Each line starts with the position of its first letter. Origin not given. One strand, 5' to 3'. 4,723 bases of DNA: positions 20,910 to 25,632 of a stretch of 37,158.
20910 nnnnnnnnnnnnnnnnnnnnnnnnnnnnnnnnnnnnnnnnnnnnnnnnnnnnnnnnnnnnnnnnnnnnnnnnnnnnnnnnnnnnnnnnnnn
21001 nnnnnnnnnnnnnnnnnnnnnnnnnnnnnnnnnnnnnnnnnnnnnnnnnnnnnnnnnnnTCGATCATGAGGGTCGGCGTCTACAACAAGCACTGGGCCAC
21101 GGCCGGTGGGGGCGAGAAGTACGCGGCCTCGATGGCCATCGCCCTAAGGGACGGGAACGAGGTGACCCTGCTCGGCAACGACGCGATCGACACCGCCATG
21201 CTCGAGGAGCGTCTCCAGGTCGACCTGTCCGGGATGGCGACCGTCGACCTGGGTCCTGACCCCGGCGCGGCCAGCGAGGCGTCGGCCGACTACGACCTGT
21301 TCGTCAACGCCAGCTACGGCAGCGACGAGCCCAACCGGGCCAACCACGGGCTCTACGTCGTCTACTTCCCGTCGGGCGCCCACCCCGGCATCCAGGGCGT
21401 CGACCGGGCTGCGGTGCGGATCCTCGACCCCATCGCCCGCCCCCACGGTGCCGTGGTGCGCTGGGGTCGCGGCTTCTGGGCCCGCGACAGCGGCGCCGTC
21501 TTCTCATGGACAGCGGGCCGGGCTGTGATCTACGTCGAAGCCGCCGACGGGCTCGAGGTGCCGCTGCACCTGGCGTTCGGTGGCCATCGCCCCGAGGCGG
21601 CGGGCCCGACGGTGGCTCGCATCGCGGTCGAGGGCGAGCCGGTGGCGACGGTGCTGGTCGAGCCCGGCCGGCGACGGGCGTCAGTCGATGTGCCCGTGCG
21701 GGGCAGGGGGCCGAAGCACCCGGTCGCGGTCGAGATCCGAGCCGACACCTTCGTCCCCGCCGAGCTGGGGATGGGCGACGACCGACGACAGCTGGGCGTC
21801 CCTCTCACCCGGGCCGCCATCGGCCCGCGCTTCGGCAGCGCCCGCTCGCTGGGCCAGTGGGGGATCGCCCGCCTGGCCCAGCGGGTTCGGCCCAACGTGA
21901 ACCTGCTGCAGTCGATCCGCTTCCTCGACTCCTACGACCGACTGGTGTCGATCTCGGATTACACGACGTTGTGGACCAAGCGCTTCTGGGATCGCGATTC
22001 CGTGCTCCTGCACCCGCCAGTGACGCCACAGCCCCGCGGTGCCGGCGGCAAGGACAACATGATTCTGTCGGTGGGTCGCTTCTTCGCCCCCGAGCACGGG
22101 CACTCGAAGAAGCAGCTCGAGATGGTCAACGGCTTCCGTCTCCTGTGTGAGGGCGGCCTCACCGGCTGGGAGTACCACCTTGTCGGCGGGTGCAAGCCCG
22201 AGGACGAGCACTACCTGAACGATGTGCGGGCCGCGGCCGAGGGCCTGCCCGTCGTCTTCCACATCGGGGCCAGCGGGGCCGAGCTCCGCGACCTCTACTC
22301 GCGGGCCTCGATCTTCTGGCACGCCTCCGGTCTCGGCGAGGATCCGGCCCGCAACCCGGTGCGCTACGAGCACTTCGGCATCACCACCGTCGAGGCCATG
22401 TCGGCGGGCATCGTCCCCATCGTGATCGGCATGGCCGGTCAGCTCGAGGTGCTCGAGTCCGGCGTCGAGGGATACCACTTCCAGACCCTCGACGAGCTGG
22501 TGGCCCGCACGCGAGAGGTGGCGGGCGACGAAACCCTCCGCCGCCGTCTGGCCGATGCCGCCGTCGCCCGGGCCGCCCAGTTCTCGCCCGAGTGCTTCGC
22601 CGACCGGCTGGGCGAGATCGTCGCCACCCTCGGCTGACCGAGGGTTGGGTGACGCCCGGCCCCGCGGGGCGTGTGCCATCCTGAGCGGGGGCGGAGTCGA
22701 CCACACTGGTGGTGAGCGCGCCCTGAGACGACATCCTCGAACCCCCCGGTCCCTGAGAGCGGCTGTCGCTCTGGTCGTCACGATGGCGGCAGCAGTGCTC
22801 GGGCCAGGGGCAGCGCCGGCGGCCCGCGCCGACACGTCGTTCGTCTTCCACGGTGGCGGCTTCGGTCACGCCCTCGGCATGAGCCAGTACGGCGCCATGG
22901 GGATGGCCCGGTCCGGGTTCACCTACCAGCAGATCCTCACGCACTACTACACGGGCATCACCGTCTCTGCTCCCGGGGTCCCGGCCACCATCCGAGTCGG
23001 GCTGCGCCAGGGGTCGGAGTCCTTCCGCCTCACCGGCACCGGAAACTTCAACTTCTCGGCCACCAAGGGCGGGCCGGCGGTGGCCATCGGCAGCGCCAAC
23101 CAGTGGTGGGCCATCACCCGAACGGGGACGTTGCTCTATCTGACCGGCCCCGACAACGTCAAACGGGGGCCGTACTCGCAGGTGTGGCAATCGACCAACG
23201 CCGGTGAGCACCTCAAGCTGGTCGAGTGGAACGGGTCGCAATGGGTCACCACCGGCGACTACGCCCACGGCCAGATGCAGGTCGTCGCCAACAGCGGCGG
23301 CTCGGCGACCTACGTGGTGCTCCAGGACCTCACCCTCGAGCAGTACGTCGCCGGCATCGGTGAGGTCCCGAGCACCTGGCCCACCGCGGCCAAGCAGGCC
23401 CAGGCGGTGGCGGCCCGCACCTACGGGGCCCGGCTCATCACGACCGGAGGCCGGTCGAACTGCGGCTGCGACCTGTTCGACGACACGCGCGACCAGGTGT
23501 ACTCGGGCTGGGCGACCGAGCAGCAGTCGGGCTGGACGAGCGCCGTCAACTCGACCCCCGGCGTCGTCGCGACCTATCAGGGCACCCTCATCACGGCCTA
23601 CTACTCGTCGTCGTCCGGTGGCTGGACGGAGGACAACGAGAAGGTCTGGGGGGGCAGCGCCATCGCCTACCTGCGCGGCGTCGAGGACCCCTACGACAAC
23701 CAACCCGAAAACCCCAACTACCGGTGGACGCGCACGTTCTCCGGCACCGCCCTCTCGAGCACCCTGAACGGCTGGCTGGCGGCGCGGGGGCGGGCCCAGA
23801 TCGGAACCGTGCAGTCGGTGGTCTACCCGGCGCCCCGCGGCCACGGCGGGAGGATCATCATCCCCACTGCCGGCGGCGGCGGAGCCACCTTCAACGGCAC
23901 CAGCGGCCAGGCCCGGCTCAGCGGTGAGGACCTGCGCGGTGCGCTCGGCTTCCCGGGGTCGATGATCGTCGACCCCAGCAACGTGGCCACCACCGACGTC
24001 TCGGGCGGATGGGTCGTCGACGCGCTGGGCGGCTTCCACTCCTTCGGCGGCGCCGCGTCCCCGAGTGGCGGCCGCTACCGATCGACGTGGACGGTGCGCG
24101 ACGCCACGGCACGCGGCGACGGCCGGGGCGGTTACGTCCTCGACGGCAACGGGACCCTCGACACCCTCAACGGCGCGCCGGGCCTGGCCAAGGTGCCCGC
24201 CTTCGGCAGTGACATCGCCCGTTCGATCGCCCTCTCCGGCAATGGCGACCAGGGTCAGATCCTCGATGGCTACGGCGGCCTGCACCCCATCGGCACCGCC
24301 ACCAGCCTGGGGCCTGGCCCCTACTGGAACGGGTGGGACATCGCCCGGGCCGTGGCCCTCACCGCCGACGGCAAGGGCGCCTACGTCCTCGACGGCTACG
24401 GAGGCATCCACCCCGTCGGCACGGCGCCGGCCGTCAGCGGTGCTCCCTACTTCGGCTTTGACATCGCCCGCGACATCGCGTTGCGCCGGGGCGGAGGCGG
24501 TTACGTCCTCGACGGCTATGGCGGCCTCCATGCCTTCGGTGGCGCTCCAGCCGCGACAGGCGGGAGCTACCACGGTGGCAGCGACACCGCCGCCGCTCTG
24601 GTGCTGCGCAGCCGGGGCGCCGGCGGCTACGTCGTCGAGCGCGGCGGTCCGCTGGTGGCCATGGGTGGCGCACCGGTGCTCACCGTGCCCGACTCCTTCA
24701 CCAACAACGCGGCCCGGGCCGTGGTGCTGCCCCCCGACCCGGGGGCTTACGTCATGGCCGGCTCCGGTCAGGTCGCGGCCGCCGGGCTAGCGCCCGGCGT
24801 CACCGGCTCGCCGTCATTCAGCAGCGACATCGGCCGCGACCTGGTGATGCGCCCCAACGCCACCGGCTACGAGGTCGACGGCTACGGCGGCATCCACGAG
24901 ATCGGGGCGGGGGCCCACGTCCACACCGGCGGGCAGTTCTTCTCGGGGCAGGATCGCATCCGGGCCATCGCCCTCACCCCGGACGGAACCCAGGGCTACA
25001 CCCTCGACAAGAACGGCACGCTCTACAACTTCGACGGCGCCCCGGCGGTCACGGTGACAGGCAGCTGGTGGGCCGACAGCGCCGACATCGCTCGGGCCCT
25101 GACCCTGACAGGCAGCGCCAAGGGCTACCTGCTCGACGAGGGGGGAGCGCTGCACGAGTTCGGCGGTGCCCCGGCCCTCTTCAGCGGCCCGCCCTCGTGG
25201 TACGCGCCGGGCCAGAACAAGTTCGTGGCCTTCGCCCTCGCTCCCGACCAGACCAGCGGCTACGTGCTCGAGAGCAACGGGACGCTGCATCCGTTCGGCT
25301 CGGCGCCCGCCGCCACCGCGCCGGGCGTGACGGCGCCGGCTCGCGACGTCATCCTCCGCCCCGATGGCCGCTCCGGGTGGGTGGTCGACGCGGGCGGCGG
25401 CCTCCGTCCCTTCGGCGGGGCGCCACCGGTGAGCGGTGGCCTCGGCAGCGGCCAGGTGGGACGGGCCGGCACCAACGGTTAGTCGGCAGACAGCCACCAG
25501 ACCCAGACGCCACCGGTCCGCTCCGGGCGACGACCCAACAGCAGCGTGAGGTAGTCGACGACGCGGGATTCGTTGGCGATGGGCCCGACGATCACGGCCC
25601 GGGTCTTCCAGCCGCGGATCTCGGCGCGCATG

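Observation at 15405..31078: One unassigned ~42-residue repeat module is fused to four different secreted cell-wall-type head domains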

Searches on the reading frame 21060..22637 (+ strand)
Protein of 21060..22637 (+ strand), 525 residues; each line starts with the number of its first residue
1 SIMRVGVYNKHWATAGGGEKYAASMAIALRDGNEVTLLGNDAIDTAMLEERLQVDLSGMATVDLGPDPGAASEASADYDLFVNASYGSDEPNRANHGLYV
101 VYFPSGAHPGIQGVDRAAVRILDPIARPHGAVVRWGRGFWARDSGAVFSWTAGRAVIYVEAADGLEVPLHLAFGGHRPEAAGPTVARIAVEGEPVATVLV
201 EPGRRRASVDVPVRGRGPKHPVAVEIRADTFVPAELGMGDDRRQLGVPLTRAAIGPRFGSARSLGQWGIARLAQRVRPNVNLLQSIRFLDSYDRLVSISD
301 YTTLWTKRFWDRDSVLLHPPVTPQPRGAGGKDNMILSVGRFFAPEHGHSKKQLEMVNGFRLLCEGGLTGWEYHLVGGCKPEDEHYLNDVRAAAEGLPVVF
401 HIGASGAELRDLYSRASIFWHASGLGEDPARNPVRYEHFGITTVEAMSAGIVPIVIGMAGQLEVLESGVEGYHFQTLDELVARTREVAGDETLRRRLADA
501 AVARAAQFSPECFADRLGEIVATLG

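Call 15: search_protein_families(library=pfam, proteins=[window:21060-22637:+], max_evalue=0.001)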
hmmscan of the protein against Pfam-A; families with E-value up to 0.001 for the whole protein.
window:21060-22637:+ (525 aa): 3 families
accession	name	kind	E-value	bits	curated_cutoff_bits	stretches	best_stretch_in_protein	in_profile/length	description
PF00534.26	Glycos_transf_1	-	1.2e-15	57.9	26.4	1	327-501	10-169/172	Glycosyl transferases group 1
PF13692.12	Glyco_trans_1_4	-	8.5e-10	39.5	27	1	334-485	3-137/142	Glycosyl transferases group 1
PF13524.12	Glyco_trans_1_2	-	3.2e-06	27.6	25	1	388-505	27-129/144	Glycosyl transferase-like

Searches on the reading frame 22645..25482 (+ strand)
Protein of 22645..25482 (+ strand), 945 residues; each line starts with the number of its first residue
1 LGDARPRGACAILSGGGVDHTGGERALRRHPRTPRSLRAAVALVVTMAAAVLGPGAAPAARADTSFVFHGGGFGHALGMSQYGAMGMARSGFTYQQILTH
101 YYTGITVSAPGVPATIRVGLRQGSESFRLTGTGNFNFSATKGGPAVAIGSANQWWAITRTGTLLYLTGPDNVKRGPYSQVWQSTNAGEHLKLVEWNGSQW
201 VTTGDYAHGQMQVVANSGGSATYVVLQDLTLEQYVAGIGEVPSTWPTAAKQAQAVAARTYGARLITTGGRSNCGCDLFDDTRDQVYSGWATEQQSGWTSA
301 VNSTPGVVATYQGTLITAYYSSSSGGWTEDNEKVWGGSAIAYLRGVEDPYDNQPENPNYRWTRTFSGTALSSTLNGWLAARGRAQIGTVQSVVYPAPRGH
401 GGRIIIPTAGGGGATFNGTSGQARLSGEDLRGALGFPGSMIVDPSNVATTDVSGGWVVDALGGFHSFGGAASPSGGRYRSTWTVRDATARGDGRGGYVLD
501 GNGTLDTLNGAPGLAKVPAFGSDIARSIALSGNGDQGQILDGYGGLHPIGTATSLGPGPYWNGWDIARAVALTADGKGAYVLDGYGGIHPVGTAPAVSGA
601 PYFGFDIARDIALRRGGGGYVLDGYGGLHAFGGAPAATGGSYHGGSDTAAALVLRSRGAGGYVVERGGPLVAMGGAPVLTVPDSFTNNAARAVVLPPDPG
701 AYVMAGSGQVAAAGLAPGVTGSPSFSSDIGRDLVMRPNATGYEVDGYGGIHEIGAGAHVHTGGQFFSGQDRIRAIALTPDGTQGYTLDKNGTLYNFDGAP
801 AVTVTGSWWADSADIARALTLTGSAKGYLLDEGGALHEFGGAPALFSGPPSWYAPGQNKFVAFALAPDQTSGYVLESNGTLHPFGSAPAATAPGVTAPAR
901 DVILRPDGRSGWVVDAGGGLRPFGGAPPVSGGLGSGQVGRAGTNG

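Call 3: search_protein_families(library=pfam, proteins=[window:22645-25482:+], max_evalue=0.1)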
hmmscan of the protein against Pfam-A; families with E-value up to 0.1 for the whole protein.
window:22645-25482:+ (945 aa): 1 family
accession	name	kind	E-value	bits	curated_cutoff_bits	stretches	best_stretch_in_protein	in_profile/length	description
PF08486.15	SpoIID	-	2.1e-14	54.3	23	1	223-311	5-97/97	Stage II sporulation protein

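Call 4: search_protein_families(library=ncbifam, proteins=[window:22645-25482:+], max_evalue=0.1)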
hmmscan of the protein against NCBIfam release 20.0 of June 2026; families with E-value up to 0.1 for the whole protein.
window:22645-25482:+ (945 aa): 2 families
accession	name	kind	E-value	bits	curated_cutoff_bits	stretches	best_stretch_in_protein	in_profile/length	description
TIGR02669.1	SpoIID_LytB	domain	5.7e-52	177.3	83.3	2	227-356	4-131/270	SpoIID/LytB domain-containing protein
TIGR02870.1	spore_II_D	equivalog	1.4e-38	132.8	234.75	2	227-403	70-258/338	stage II sporulation protein D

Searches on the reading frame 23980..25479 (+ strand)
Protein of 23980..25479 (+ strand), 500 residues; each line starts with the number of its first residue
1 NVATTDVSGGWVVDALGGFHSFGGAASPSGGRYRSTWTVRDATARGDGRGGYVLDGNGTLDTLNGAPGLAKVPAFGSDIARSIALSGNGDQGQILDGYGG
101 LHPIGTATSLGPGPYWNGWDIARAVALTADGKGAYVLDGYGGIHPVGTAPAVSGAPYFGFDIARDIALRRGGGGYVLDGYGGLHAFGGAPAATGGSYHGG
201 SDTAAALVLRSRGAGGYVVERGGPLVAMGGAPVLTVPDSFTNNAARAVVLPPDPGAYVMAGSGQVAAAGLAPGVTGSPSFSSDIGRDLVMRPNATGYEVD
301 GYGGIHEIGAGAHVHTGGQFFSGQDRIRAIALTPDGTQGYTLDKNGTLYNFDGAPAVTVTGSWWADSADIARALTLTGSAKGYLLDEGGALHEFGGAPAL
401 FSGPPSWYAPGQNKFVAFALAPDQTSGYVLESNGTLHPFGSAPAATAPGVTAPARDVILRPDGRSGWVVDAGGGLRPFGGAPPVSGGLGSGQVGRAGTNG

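Call 63: predict_structure(alignment_id=A6)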
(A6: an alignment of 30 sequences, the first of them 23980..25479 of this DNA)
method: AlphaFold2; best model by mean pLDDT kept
length: 500 residues; sequences in the alignment: 30
mean_pLDDT: 83.6   pTM: 0.57
mean pLDDT of the five models: 83.6, 81.6, 80.9, 80.0, 78.9
residues with pLDDT >= 90: 249; 70-90: 177; 50-70: 42; < 50: 32
segments of 3 or more residues with pLDDT < 50: 1-7, 236-243, 485-500
pLDDT, mean of each block of 10 residues (from residue 1): 48 76 65 70 85 92 88 92 93 96 96 89 95 96 96 91 93 92 93 81 88 79 76 52 62 71 79 83 90 90 93 89 93 93 94 83 77 91 93 92 83 90 94 94 84 87 89 83 53 27
secondary structure, 60 per line:
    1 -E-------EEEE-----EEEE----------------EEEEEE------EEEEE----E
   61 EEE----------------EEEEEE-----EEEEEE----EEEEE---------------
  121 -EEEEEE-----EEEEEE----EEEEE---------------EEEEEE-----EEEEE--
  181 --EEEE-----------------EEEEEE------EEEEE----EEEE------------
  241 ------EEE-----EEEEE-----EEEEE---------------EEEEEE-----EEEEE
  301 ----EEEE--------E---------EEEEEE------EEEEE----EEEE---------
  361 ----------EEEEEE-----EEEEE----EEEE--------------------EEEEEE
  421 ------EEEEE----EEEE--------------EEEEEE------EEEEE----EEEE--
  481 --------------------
elements in order: E10-13 E19-22 E39-44 E51-55 E60-63 E80-85 E91-96 E101-105 E122-127 E133-138 E143-147 E163-168 E174-178 E183-186 E204-209 E216-220 E225-228 E247-249 E255-259 E265-269 E285-290 E296-300 E305-308 E327-332 E339-343 E348-351 E371-376 E382-386 E391-394 E415-420 E427-431 E436-439 E454-459 E466-470 E475-478

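Call 66: fold_search(model_id=the predicted structure, library=pdb)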
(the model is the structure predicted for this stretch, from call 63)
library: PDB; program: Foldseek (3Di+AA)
matches with E <= 10: 1978; with E <= 0.001: 1125
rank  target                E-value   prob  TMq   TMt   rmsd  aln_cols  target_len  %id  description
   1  2ymu_A                6.4e-12  1.00  0.32  0.29  13.1       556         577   12  Structure of a highly repetitive propeller structure (released 2012-10-17)
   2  7mq8_LO               9.9e-11  1.00  0.23  0.14  19.5       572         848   12  Cryo-EM structure of the human SSU processome, state pre-A1 (released 2021-09-22)
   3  7d4i_B1               1.4e-10  1.00  0.26  0.17  17.9       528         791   10  Cryo-EM structure of 90S small ribosomal precursors complex with the DEAH-box RNA helicase Dhr1 (State F) (released 2021-10-06)
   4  3ott_B                1.5e-10  1.00  0.29  0.21  19.7       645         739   10  Crystal Structure of the extracellular domain of the putative one component system BT4673 from B. thetaiotaomicron (released 2011-08-10)
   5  9n73_LO               4.5e-10  1.00  0.24  0.16  18.9       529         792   11  SSU processome maturation and disassembly, State G (released 2025-10-29)
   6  5wyj_BA               7.6e-10  1.00  0.33  0.24  13.8       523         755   10  Cryo-EM structure of the 90S small subunit pre-ribosome (Dhr1-depleted, Enp1-TAP, state 1) (released 2017-03-29)
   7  3va6_A                8.3e-10  1.00  0.31  0.22  19.6       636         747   11  Crystal Structure of the extracellular domain of the putative hybrid two component system BT4673 from B. thetaiotaomic (released 2012-06-13)
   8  5i2t                  8.7e-10  1.00  0.31  0.27  13.4       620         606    9  Domain characterization of the WD protein Pwp2 and their relevance in ribosome biogenesis (released 2017-06-21)
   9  3v9f_A                8.7e-10  1.00  0.28  0.20  17.4       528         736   11  Crystal Structure of the extracellular domain of the putative hybrid two component system BT3049 from B. thetaiotaomic (released 2012-03-14)
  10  7mqa_LO               9.2e-10  1.00  0.25  0.17  19.2       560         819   15  Cryo-EM structure of the human SSU processome, state post-A1 (released 2021-09-22)
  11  4a2m_A                1.1e-09  1.00  0.34  0.25  15.1       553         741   12  Structure of the periplasmic domain of the heparin and heparan sulphate sensing hybrid two component system BT4663 in  (released 2012-05-02)
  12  9e78_0L               1.1e-09  1.00  0.29  0.24  14.7       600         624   12  48-nm repeat of the Leishmania tarentolae doublet microtubule (released 2025-03-12)
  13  4a2m_D                1.3e-09  1.00  0.36  0.27  14.1       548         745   11  Structure of the periplasmic domain of the heparin and heparan sulphate sensing hybrid two component system BT4663 in  (released 2012-05-02)
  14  8glv_Cp               1.3e-09  1.00  0.28  0.15  16.1       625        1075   12  96-nm repeat unit of doublet microtubules from Chlamydomonas reinhardtii flagella (released 2023-05-31)
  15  3sfz                  1.5e-09  1.00  0.25  0.13  20.2       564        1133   11  Crystal structure of full-length murine Apaf-1 (released 2011-08-24)
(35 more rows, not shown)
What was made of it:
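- The 12-copy tail gives 36 strands in the same pattern, and its best matches are tandem double propellers (calls 63, 66).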
